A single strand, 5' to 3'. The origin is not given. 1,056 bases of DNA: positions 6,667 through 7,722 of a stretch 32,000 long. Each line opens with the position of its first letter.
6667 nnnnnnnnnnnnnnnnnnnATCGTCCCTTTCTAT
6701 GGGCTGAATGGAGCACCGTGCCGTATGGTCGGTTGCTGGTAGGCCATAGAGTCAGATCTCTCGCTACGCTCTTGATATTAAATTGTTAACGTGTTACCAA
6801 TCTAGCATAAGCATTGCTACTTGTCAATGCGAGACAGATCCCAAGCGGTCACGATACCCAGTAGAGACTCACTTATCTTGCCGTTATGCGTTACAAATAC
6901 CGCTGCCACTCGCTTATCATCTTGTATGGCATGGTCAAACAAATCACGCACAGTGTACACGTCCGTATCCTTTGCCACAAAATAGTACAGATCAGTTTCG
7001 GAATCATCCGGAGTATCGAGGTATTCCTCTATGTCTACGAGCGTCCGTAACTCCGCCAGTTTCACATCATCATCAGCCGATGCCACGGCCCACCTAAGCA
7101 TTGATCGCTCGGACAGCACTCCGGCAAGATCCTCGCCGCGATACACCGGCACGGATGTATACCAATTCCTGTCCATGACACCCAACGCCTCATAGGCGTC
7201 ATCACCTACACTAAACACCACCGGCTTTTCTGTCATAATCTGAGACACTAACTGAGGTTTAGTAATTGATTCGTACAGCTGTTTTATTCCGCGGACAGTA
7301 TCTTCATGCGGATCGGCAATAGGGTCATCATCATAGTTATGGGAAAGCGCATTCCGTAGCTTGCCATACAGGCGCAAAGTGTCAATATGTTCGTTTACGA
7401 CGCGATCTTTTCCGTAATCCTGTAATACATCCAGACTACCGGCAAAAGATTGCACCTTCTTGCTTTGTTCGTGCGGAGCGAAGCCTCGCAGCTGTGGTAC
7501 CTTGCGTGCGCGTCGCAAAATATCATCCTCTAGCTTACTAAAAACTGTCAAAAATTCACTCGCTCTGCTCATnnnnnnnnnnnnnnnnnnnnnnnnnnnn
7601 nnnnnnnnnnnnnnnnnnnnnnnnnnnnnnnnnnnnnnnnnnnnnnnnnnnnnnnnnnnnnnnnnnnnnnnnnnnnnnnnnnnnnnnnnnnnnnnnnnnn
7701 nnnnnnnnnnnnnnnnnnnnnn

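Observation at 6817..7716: HEPN-CBS fusion protein divergently paired with the BREX operon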

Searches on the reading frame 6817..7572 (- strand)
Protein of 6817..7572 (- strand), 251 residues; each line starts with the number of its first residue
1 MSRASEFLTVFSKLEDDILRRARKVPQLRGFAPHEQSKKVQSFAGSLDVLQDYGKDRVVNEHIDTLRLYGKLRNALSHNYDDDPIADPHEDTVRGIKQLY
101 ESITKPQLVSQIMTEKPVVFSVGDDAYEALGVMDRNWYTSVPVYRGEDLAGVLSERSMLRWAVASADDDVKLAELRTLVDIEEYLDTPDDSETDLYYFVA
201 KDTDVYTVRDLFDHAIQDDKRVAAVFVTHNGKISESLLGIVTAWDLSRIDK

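Call 3: search_protein_families(library=pfam, proteins=[window:6817-7572:-], max_evalue=1)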
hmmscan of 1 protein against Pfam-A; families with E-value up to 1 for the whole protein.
window:6817-7572:- (251 aa): 1 family
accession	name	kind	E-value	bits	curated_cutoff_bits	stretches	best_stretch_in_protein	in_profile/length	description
PF00571.33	CBS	-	1.1e-13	51.7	24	2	109-161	1-54/57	CBS domain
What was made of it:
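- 6832..7248 (-): CBS pair / Bateman module (residues 109-247). Pfam CBS 51.7 bits (call 3).
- On CBS pair (Bateman module): PF00571 at 51.7 bits against 24, in two stretches (call 3).
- Checked: Pfam CBS scores 51.7 bits against a cut-off of 24, in two stretches (call 3).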

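Call 4: search_protein_families(library=ncbifam, proteins=[window:6817-7572:-], max_evalue=1)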
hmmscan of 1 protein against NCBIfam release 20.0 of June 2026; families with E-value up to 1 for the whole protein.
window:6817-7572:- (251 aa): 3 families
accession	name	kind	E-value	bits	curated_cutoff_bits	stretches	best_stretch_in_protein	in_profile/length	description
TIGR01302.1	IMP_dehydrog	equivalog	0.0086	15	481.5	1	215-247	104-136/450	IMP dehydrogenase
NF008141.0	PRK10892.1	equivalog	0.022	14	505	1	109-163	273-327/328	arabinose-5-phosphate isomerase KdsD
NF053704.1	TransRegCcpNBacil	equivalog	0.077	12.4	260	1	97-167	66-135/208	transcriptional regulator CcpN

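Call 5: search_protein_families(library=padloc, proteins=[window:6817-7572:-], max_evalue=1)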
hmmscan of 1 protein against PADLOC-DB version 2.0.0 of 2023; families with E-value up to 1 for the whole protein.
window:6817-7572:- (251 aa): 0 families
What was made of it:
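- Tried and rejected: PADLOC and NCBIfam have no model for the protein (calls 4, 5).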

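Call 9: find_homologous_proteins(query=window:6817-7572:-, max_evalue=0.001)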
Query window:6817-7572:- (251 aa): 10 proteins with E <= 0.001 among 787 candidates.
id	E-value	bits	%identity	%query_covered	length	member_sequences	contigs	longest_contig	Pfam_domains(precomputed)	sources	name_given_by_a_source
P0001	3.3e-152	523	95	100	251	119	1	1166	PF00571.34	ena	-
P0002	4.5e-146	503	89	100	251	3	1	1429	PF00571.34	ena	-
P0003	1.7e-140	485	88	100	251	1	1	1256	PF00571.34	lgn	-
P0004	4.1e-120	418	75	100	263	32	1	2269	PF00571.34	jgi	-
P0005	3.9e-104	366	66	100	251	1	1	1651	PF00571.34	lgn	-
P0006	2.5e-98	347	66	100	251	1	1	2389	PF00571.34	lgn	-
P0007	2.4e-74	268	95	52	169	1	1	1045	-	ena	-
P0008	4.7e-52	195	43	100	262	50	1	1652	PF00571.34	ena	-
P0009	4.6e-34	136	35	88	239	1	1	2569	PF00571.34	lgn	-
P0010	2.1e-16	78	31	81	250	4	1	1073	PF00571.34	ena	-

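Call 10: search_solved_structures(query=window:6817-7572:-, max_evalue=1, show_alignments=2)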
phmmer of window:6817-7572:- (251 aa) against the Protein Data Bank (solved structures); distinct sequences matched with E-value up to 1: 13.
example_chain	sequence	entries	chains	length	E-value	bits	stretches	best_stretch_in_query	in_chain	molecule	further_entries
5awe_A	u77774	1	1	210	0.0011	21.8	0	109-183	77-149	Putative acetoin utilization protein, acetoin dehydrogenase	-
4fry_A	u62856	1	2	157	0.0065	19.4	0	119-163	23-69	Putative signal-transduction protein with CBS domains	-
2avw_A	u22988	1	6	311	0.03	17.2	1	106-171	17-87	IgG-degrading protease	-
9zni_6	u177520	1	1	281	0.052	16.4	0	110-177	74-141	CBS domain-containing protein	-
1y08_A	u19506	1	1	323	0.056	16.3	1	102-171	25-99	hypothetical protein SPy0861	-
8a47_C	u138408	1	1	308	0.096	15.5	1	116-168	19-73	IgG-degrading protease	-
3ghd_A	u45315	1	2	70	0.21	14.4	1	121-177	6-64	a cystathionine beta-synthase domain protein fused to a Zn-ribbon-like domain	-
2au1_A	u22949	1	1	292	0.27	14.1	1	116-171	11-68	IgG-degrading protease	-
5n02_D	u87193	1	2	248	0.67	12.8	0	149-225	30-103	Glutaconate CoA-transferase family, subunit B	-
5n01_D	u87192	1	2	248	0.92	12.3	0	149-225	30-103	Glutaconate CoA-transferase family, subunit B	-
5n03_D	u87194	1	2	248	0.92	12.3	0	149-225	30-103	Glutaconate CoA-transferase family, subunit B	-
1y56_A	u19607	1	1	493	0.92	12.3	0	128-161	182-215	hypothetical protein PH1363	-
5n00_B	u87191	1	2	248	0.92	12.3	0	149-225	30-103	Glutaconate CoA-transferase family, subunit B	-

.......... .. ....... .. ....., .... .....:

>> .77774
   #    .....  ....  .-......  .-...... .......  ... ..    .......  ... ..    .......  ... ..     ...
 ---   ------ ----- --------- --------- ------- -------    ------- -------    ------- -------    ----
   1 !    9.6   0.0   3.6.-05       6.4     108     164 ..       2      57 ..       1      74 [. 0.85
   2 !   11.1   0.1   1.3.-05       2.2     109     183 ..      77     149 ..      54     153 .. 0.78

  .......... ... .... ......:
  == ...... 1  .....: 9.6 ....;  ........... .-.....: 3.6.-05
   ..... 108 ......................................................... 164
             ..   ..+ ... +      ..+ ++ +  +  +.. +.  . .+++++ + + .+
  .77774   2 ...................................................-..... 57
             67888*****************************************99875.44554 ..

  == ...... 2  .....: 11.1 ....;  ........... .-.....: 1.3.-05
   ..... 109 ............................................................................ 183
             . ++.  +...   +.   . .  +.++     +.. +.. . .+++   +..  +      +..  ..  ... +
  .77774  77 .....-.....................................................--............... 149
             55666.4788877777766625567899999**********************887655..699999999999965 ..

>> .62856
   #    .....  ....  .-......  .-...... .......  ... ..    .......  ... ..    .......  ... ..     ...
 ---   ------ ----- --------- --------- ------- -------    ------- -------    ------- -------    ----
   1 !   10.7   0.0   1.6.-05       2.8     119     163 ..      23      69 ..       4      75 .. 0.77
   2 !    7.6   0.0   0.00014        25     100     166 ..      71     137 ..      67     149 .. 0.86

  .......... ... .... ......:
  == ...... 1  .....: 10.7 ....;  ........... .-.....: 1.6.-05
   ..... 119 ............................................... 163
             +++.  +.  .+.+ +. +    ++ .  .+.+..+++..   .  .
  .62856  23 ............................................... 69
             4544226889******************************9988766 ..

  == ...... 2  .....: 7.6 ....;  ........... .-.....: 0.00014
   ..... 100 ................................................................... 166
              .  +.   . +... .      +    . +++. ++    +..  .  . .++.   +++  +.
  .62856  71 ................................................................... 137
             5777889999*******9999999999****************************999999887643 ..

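Call 13: find_related_loci(query=A1, collection=genome_contigs, flank=10000)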
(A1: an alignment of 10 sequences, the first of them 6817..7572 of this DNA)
Query A1 (251 aa) in genome_contigs; peptide patterns used: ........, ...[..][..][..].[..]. (x = any residue, [..] = any of these).
114 stretches matched a pattern; 23 encode a relative of the query (tblastn E <= 1e-3); 23 distinct loci.
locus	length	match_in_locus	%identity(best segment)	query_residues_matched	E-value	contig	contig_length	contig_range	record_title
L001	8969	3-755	93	1-251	4e-158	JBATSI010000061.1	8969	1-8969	MAG: Candidatus Saccharimonas sp. isolate MFD10531_ilm_asm_bin47 k127_81076, whole genome shotgun sequence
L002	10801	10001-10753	92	1-251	1e-154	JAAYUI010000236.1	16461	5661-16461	MAG: Caldisericales bacterium isolate AS27yjCOA_144 115051_AS27, whole genome shotgun sequence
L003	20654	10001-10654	30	34-250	7e-24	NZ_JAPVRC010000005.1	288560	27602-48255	Halobacillus campisalis strain ASL-17 NODE_5_length_288560_cov_19.107009, whole genome shotgun sequence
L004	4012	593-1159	33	64-251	8e-24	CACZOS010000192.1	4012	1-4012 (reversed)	MAG: uncultured Lachnospiraceae bacterium isolate RUG12811 genome assembly, contig: RUG12811_asm_192, whole genome shotg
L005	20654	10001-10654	28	34-250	8e-24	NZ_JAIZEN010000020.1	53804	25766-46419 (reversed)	Halobacillus sp. A1 NODE_20_length_53804_cov_34.843713, whole genome shotgun sequence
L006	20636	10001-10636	29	38-250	1e-23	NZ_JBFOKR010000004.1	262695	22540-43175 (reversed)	Fredinandcohnia sp. 179-A 10B2 NHS NODE_4_length_262695_cov_263.224352, whole genome shotgun sequence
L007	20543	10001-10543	31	68-251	6e-23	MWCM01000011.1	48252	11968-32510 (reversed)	MAG: bacterium ADurb.Bin212 isolate ADurb.Bin212 BWY19_contig000011, whole genome shotgun sequence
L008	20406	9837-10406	30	57-250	9e-23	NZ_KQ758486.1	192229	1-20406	[Bacillus] enclensis strain SGD-1123 Scaffold5, whole genome shotgun sequence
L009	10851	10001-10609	29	43-247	2e-22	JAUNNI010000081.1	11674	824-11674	MAG: Eubacteriales bacterium isolate S32M_St_metabat_46 NODE_3463_length_11674_cov_7.928049, whole genome shotgun sequen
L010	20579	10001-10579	31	54-250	3e-22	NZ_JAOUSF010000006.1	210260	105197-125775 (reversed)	Perspicuibacillus lycopersici strain JCM 19140 TSA8126_6, whole genome shotgun sequence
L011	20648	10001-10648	27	34-251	3e-22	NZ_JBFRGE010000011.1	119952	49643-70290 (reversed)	Paenibacillus sp. 2TAB19 SCAFFOLD_10, whole genome shotgun sequence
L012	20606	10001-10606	30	47-250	5e-22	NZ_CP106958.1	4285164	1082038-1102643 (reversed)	Halobacillus andaensis strain E5 chromosome, complete genome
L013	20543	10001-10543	28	66-250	1e-21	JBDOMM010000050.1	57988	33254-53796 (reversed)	MAG: Bacillus sp. (in: firmicutes) isolate FK190211_WC_24_26_27_29_metabat2_scaf2bin.012 NODE_285_length_57988_cov_10.36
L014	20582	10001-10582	27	44-250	1e-21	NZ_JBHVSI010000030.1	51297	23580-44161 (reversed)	Neobacillus sp. NPDC058068 NPDC058068_T29_D6.ctg-0030, whole genome shotgun sequence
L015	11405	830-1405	27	56-246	2e-21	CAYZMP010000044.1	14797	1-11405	MAG TPA_asm: uncultured Erysipelothrix sp. isolate binchicken_co324_7 genome assembly, contig: NODE_1384_length_14797_co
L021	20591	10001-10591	23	51-250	3e-13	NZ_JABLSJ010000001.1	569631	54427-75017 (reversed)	Thalassobacillus sp. CUG 92003 NODE_1_length_569631_cov_323.579_ID_4733, whole genome shotgun sequence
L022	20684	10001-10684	26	1-246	5e-13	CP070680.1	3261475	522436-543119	MAG: candidate division WOR-3 bacterium isolate bin69 chromosome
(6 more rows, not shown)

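Call 16: predict_structure(alignment_id=A1)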
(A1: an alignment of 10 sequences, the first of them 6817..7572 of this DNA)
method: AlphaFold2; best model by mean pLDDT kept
length: 251 residues; sequences in the alignment: 10
mean_pLDDT: 87.0   pTM: 0.74
mean pLDDT of the five models: 87.0, 86.8, 86.7, 86.5, 86.3
residues with pLDDT >= 90: 122; 70-90: 108; 50-70: 20; < 50: 1
segments of 3 or more residues with pLDDT < 50: none
pLDDT, mean of each block of 10 residues (from residue 1): 88 96 91 87 94 91 95 82 83 95 92 89 92 89 88 88 73 74 80 80 91 87 88 87 77 43
secondary structure, 60 per line:
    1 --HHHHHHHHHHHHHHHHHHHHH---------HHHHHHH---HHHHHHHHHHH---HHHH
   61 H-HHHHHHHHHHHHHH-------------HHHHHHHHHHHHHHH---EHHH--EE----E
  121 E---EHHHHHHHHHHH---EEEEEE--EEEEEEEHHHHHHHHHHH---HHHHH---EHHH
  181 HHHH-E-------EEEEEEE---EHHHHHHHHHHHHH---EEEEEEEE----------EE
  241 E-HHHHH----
elements in order: H3-23 H33-39 H43-53 H57-61 H63-76 H90-104 H126-136 E140-145 E148-154 H155-165 H169-173 H178-184 E194-200 H205-217 E221-228 E239-241 H243-247

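Call 20: fold_search(model_id=the predicted structure, library=pdb)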
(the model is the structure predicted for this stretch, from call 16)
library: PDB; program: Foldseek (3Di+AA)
matches with E <= 10: 447; with E <= 0.001: 192
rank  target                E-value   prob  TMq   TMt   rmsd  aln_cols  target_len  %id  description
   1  5awe                  1.7e-06  1.00  0.42  0.51   3.2       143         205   21  Crystal structure of a hypothetical protein, TTHA0829 from Thermus thermophilus HB8, composed of cystathionine-beta-synt (released 2016-05-18)
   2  9z6r_A                1.9e-06  1.00  0.38  0.71   4.3       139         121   26  Crystal Structure of CBS domain containing protein from Burkholderia phymatum (released 2025-11-26)
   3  9s4x_B                2.4e-06  1.00  0.39  0.48   4.3       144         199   20  AcuB from Geobacillus stearothermophilus with ADP (released 2026-02-25)
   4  4gqy_B                3.1e-06  1.00  0.39  0.66   4.4       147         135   20  Crystal structure of CBSX2 in complex with AMP (released 2013-07-24)
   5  9s52_B                3.6e-06  1.00  0.39  0.48   3.6       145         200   20  AcuB from Geobacillus stearothermophilus with AMP (released 2026-02-25)
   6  9s4x_A                3.6e-06  1.00  0.39  0.48   4.5       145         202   21  AcuB from Geobacillus stearothermophilus with ADP (released 2026-02-25)
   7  2ef7_A                3.9e-06  1.00  0.40  0.71   3.8       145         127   19  Crystal structure of ST2348, a hypothetical protein with CBS domains from Sulfolobus tokodaii strain7 (released 2007-08-21)
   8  9qs7_B                4.6e-06  1.00  0.38  0.46   4.5       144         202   17  AcuB,Acetoin utilization protein (released 2026-02-18)
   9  3lfz                  4.9e-06  1.00  0.43  0.39  15.8       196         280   16  Crystal Structure of Protein MJ1225 from Methanocaldococcus jannaschii, a putative archaeal homolog of g-AMPK. (released 2010-04-21)
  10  9z6r_B                5.5e-06  1.00  0.37  0.73   3.9       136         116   23  Crystal Structure of CBS domain containing protein from Burkholderia phymatum (released 2025-11-26)
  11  4gqy_D                6.6e-06  1.00  0.41  0.72   3.8       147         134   18  Crystal structure of CBSX2 in complex with AMP (released 2013-07-24)
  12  9s52_A                7.0e-06  1.00  0.41  0.48   3.4       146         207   23  AcuB from Geobacillus stearothermophilus with AMP (released 2026-02-25)
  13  9s51_A                7.0e-06  1.00  0.39  0.48   3.8       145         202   20  AcuB from Geobacillus stearothermophilus with ADP and ATP (released 2026-02-25)
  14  9s4z_B                8.3e-06  1.00  0.40  0.50   2.9       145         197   20  AcuB from Geobacillus stearothermophilus with AMP and ADP (released 2026-02-25)
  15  4gqy_C                8.3e-06  1.00  0.39  0.64   5.3       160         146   19  Crystal structure of CBSX2 in complex with AMP (released 2013-07-24)
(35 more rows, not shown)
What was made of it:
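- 6832..7248 (-): Foldseek hits to AcuB, CBSX2, MJ0100 and similar at E~1e-6 (call 20).
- On CBS pair (Bateman module): The Foldseek top 50 are all CBS-domain structures, mostly CBS pairs, at E down to 1.7e-6 (call 20).
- Checked: All top Foldseek PDB hits of the pLDDT-87 model are CBS-pair proteins (calls 16, 20).
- Supported by calls 3 and 20.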

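Call 35: search_protein_families(library=pfam, proteins=[L003:10653-12395:+, L007:5656-8871:+, L007:8868-9569:+, L007:10564-11628:+, L007:11644-13044:+, L011:3842-8161:+, L011:8173-9876:+, L006:7149-9626:-, L010:10683-13064:-, L007:9527-10552:+], max_evalue=0.001)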
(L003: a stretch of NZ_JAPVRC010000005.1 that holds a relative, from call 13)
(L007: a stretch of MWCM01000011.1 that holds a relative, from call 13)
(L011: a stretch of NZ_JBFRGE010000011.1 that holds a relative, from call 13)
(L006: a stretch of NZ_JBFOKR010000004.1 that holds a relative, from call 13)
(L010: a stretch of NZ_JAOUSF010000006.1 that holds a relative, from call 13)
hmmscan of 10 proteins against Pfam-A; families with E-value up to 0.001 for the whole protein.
L003:10653-12395:+ (580 aa): 4 families
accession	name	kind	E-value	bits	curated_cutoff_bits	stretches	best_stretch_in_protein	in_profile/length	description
PF00664.28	ABC_membrane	-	3.2e-44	152.1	28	1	32-298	2-273/274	ABC transporter transmembrane region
PF00005.33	ABC_tran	-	3.9e-33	115.4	25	1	358-508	1-137/137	ABC transporter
PF02463.25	SMC_N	-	5.8e-05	23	40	1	479-549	136-210/220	RecF/RecN/SMC N terminal domain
PF13304.12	AAA_21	-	0.00034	21.2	27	0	372-391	3-22/304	AAA domain, putative AbiEii toxin, Type IV TA system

L007:5656-8871:+ (1071 aa): 5 families
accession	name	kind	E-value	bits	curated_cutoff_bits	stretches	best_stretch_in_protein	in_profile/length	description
PF18766.7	SWI2_SNF2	-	4.2e-77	259.2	26.7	1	320-552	1-221/221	SWI2/SNF2 ATPase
PF04313.20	HSDR_N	-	2.9e-34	119.1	25.1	1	17-225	2-193/198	Type I restriction enzyme R protein N terminus (HSDR_N)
PF22679.2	T1R_D3-like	-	8.8e-24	85.1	27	1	596-729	9-157/158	Type I restriction enzyme subunit R domain 3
PF04851.21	ResIII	-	7.6e-22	78.4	22.5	1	318-486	5-162/164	Type III restriction enzyme, res subunit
PF00176.29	SNF2-rel_dom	-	0.0006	19.4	24.9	0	344-495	16-172/290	SNF2-related domain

L007:8868-9569:+ (233 aa): 3 families
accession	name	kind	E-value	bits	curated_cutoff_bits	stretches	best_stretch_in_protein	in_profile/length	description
PF01863.23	YgjP-like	-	1.1e-50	173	26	1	22-230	1-206/207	YgjP-like, metallopeptidase domain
PF08325.16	WLM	-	7.7e-07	29.8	26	1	188-216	81-109/190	WLM domain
PF10263.15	SprT-like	-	1.7e-05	25.1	25.6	1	155-203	18-74/108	SprT-like family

L007:10564-11628:+ (354 aa): 2 families
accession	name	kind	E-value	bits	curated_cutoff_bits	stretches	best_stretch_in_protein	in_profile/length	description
PF06250.17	YhcG_C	-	1.2e-07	32.2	32.5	1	255-348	45-145/157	YhcG PDDEXK nuclease domain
PF01939.22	NucS_C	-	9.3e-06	26.1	24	1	255-320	22-85/124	Endonuclease NucS C-terminal domain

L007:11644-13044:+ (466 aa): 1 family
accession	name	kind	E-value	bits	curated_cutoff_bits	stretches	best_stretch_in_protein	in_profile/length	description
PF24042.1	DUF7351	-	0.00047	20.4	31.2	0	162-198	69-108/177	Domain of unknown function (DUF7351)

L011:3842-8161:+ (1439 aa): 5 families
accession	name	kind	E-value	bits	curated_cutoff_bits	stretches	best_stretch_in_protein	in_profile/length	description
PF13271.11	DUF4062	-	1.3e-10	41.8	24.7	1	16-127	1-82/82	Domain of unknown function (DUF4062)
PF13191.12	AAA_16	-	4.1e-07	31.1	32.6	1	267-400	19-166/167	AAA ATPase domain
PF05729.18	NACHT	-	3.3e-05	24.2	26.7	1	275-436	3-164/167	NACHT domain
PF13424.12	TPR_12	-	0.00025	21.6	30.1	0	1040-1111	5-76/77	Tetratricopeptide repeat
PF20703.3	nSTAND1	-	0.00049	20.3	27.1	0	271-460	32-223/379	Novel STAND NTPase 1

L011:8173-9876:+ (567 aa): 2 families
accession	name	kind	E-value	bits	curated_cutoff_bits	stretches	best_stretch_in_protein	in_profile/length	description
PF06197.19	DUF998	-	0.00067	19.8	30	1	432-511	36-110/184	Protein of unknown function (DUF998)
PF14015.11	DUF4231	-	0.00069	20.5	24.7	1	277-364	5-92/103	Protein of unknown function (DUF4231)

L006:7149-9626:- (825 aa): 9 families
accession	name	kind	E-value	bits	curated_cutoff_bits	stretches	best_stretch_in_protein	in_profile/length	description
PF13424.12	TPR_12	-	6.7e-36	122.8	30.1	4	544-618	4-77/77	Tetratricopeptide repeat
PF13374.12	TPR_10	-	5.3e-21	74.4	27.5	2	629-662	2-35/42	Tetratricopeptide repeat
PF24885.1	TPR_NPHP3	-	2.5e-17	63.5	100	2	537-620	135-217/239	Nephrocystin-3 TPR domain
PF00515.34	TPR_1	-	1.6e-11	43.9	27.8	1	633-660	5-32/34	Tetratricopeptide repeat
PF13176.12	TPR_7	-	7.4e-10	38.6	27.9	0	589-617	2-30/36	Tetratricopeptide repeat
PF13181.12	TPR_8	-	1.4e-08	34.7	25.7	0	633-660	5-32/34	Tetratricopeptide repeat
PF07719.23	TPR_2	-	2.2e-06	27.8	27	1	632-660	4-32/34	Tetratricopeptide repeat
PF14559.12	TPR_19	-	1.6e-05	25.6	25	0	557-608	4-47/68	Tetratricopeptide repeat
PF17874.7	TPR_MalT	-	0.00083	19.2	45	0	559-663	55-156/336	MalT-like TPR region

L010:10683-13064:- (793 aa): 8 families
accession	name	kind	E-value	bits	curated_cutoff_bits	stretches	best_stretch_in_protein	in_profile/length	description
PF00580.27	UvrD-helicase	-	4.1e-15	56.6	23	1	226-598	3-258/271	UvrD/REP helicase N-terminal domain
PF13361.12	UvrD_C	-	3e-09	37.2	25.6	2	618-709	1-100/350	UvrD-like helicase C-terminal domain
PF13245.12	AAA_19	-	9.8e-09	35.9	25.1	1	228-594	1-132/134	AAA domain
PF13538.12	UvrD_C_2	-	3.5e-08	33.6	27.4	1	723-769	4-51/52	UvrD-like helicase C-terminal domain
PF01443.25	Viral_helicase1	-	2.1e-05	24.9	21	0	701-769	178-226/228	Viral superfamily 1 RNA helicase core domain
PF02562.22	PhoH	-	4.9e-05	23.4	27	0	557-615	123-180/205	PhoH-like protein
PF09848.15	SLFN-g3_helicase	-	0.0005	19.9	24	0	237-285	1-45/354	Schlafen group 3, DNA/RNA helicase domain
PF25199.1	nSTAND_NTPase5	-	0.00051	20.3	34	0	219-264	23-67/145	Novel STAND NTPase 5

L007:9527-10552:+ (341 aa): 1 family
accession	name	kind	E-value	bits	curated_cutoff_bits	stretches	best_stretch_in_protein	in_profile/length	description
PF00571.33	CBS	-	1.6e-09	38.4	24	1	199-254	1-56/57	CBS domain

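Call 50: search_dna_similar(query=window:6817-7572:-, collection=plasmids, mode=protein, max_evalue=0.001)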
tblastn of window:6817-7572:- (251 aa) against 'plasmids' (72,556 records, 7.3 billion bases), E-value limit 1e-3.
Records with a match: 4; places in all: 4; records where one place covers at least 80% of the query: 1.
Best place of each record, by identity: <60% 4.
By first word of the organism name: Rhodococcus 3; Candidatus 1.
By predicted mobility (MOB-suite, as given by PLSDB): mobilizable 2; conjugative 1; non-mobilizable 1.
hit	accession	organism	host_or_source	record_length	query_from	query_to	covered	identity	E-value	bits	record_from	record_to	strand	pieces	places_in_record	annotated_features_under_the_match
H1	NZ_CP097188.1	Rhodococcus sp. GA1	cell culture,soil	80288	31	250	88%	24.3%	4e-7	58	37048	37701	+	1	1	CBS domain-containing protein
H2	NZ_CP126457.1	Rhodococcus sp. AH-ZY2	single cell,soil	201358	55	247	77%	27.6%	1e-5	53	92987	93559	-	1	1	CBS domain-containing protein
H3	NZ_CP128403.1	Candidatus Chlorohelix allophototropha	Single colony of Candidatus Chlorohelix ...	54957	65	246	73%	28.3%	2e-12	74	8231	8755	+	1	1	CBS domain-containing protein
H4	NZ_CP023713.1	Rhodococcus ruber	cell culture,dyed contaminated landsoil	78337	39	174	54%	25.5%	6e-7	57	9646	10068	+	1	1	CBS domain-containing protein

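Call 51: get_annotated_region(hit=H1, flank=8000)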
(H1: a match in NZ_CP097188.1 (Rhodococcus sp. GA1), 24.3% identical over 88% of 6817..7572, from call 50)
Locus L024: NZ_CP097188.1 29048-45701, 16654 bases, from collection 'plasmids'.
description: Rhodococcus sp. GA1 plasmid pGA2, complete sequence
organism: Rhodococcus sp. GA1 (NCBI taxid 2942275)
taxonomy: Bacteria; Actinomycetota; Actinomycetes; Mycobacteriales; Nocardiaceae; Rhodococcus; Rhodococcus sp. GA1
host: -; source: cell culture,soil; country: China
typing (MOB-suite, as given by PLSDB): mobilizable; relaxase MOBF
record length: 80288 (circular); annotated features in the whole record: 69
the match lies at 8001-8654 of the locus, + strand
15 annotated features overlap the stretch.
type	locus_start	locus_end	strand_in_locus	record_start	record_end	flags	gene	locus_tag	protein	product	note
CDS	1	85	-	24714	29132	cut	mobF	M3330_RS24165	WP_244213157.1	MobF family relaxase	-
CDS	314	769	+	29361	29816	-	-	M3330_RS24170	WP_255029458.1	hypothetical protein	-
CDS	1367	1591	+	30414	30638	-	-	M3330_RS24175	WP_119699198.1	hypothetical protein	-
CDS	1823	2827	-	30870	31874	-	-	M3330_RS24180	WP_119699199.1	DUF4192 family protein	-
CDS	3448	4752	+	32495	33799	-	-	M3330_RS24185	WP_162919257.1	hypothetical protein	-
CDS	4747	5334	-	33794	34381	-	-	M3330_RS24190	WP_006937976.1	recombinase family protein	GO:0006310 - DNA recombination [Evidence IEA]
CDS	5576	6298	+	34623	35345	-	-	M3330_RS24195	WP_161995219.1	YfbU family protein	-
CDS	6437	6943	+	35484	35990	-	-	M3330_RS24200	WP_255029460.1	hypothetical protein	-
CDS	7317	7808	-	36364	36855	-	-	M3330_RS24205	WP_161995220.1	hypothetical protein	-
CDS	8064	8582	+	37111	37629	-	-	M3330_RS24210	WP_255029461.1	CBS domain-containing protein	-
CDS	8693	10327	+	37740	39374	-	istA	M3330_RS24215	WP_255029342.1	IS21 family transposase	-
CDS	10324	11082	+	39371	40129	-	-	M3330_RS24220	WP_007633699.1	ATP-binding protein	-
CDS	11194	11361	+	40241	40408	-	-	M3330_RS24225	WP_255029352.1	hypothetical protein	-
CDS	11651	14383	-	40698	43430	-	-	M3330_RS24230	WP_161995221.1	site-specific DNA-methyltransferase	GO:0009307 - DNA restriction-modification system [Evidence IEA]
CDS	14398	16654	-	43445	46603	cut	-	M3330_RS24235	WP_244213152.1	BPTD_3080 family restriction endonuclease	-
